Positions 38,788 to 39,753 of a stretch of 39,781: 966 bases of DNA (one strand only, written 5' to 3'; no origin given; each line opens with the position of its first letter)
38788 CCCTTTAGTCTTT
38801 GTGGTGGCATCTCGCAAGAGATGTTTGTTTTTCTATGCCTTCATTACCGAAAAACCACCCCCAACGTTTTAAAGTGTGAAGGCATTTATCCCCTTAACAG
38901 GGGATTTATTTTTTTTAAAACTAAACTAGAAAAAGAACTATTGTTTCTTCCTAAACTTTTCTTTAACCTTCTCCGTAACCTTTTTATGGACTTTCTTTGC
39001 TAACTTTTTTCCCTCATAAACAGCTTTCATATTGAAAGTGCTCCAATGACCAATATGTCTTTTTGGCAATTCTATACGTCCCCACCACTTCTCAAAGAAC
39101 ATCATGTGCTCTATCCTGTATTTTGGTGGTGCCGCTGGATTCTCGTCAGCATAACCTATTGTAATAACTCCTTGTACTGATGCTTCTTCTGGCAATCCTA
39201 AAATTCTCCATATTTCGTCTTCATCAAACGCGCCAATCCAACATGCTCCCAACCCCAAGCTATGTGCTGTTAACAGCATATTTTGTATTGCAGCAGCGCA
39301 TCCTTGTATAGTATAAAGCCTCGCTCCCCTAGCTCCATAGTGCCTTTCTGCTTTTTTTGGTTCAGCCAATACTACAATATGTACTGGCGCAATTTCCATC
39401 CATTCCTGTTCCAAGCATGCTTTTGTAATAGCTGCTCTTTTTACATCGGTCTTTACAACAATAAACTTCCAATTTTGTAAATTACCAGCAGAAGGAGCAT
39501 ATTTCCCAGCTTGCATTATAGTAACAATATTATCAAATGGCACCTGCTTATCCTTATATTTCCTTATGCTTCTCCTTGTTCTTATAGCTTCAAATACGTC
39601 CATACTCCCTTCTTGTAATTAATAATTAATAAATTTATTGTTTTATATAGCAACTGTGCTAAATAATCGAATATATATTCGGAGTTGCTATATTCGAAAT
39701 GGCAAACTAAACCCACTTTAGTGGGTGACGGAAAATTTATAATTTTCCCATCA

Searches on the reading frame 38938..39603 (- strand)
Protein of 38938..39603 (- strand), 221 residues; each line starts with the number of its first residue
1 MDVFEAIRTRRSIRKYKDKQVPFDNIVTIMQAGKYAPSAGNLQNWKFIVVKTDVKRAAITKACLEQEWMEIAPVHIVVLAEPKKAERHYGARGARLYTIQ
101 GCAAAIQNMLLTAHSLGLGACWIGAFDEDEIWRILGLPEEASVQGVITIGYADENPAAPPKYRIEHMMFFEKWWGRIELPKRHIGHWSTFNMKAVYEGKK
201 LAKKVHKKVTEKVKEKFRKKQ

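Call 23: find_encoding_contigs(protein=window:38938-39603:-, flank=10000, max_places=4)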
Protein window:38938-39603:- (221 aa): 21 contigs read that carry it; 4 places shown.
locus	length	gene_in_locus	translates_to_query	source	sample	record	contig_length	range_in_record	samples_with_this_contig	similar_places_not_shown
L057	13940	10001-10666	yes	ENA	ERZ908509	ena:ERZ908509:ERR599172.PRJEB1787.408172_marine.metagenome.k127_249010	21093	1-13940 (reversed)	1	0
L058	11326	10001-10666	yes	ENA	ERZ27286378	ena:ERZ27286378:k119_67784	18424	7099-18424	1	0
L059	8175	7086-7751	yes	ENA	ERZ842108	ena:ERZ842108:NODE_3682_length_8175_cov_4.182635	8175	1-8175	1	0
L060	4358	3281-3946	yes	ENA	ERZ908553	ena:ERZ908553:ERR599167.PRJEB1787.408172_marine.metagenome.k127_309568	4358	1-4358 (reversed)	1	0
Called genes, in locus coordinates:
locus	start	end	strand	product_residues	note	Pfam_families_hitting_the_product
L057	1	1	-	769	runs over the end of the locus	PF02359:CDC48_N, PF02933:CDC48_2, PF05496:RuvB_N (weak), PF00004:AAA, PF07724:AAA_2 (weak), PF17862:AAA_lid_3, PF00004:AAA, PF17862:AAA_lid_3, +28 more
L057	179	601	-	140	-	-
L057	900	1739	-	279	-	PF05552:MS_channel_1st_1, PF21088:MS_channel_1st (weak), PF00924:MS_channel_2nd, PF21082:MS_channel_3rd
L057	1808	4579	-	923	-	PF04675:DNA_ligase_A_N, PF14528:LAGLIDADG_3 (faint), PF14890:Intein_splicing (weak), PF01068:DNA_ligase_A_M, PF04679:DNA_ligase_A_C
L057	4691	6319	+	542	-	PF12146:Hydrolase_4 (weak)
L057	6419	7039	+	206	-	-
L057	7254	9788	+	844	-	PF07819:PGAP1 (weak), PF00561:Abhydrolase_1 (weak), PF02089:Palm_thioest (weak), PF06028:DUF915 (weak), PF02450:LCAT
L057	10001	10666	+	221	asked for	PF00881:Nitroreductase, PF14512:TM1586_NiRdase (faint), PF00881:Nitroreductase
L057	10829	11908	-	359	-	PF00091:Tubulin, PF12327:FtsZ_C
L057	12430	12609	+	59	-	-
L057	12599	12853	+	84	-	-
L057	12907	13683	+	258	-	PF00590:TP_methylase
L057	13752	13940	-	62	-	?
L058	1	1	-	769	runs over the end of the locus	PF02359:CDC48_N, PF02933:CDC48_2, PF05496:RuvB_N (weak), PF00004:AAA, PF07724:AAA_2 (weak), PF17862:AAA_lid_3, PF00004:AAA, PF17862:AAA_lid_3, +28 more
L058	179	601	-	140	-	-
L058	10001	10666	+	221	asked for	PF00881:Nitroreductase, PF14512:TM1586_NiRdase (faint), PF00881:Nitroreductase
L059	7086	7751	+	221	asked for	PF00881:Nitroreductase, PF14512:TM1586_NiRdase (faint), PF00881:Nitroreductase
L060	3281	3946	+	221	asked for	PF00881:Nitroreductase, PF14512:TM1586_NiRdase (faint), PF00881:Nitroreductase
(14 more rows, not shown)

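Call 49: search_protein_families(library=ncbifam, proteins=[window:38938-39603:-])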
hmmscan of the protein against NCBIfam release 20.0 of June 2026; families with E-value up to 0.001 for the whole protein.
window:38938-39603:- (221 aa): 10 families
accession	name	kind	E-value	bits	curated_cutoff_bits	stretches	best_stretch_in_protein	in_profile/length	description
TIGR02476.1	BluB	equivalog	2.1e-27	95.8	150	2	68-159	95-187/205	5,6-dimethylbenzimidazole synthase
NF008033.1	PRK10765.1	equivalog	7.1e-20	71.5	223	1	3-216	4-219/240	oxygen-insensitive NADPH nitroreductase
TIGR03605.1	antibiot_sagB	domain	5.5e-15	55.3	78.4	1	35-149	60-171/173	SagB family peptide dehydrogenase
NF009810.0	PRK13294.1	equivalog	1.1e-14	54.2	304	2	93-168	370-446/449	coenzyme F420-0:L-glutamate ligase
TIGR03553.1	F420_FbiB_CTERM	equivalog_domain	6.6e-14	52.1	249.55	2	95-163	117-186/194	F420 biosynthesis protein FbiB, C-terminal domain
NF008275.0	PRK11053.1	equivalog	3.3e-12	46.3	227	1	1-66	1-67/217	oxygen-insensitive NAD(P)H nitroreductase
NF003768.0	PRK05365.1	equivalog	1.1e-09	38.1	152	1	8-164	19-191/200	malonic semialdehyde reductase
NF008088.0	PRK10828.1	equivalog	3.5e-06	26.7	183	1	1-55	1-55/183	NAD(P)H nitroreductase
NF011424.0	PRK14851.1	subfamily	0.00029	19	1170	0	14-54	316-356/679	hypothetical protein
NF047509.1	Rv3131_FMN_oxido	subfamily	0.00054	19.5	199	0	105-163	251-314/319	Acg family FMN-binding oxidoreductase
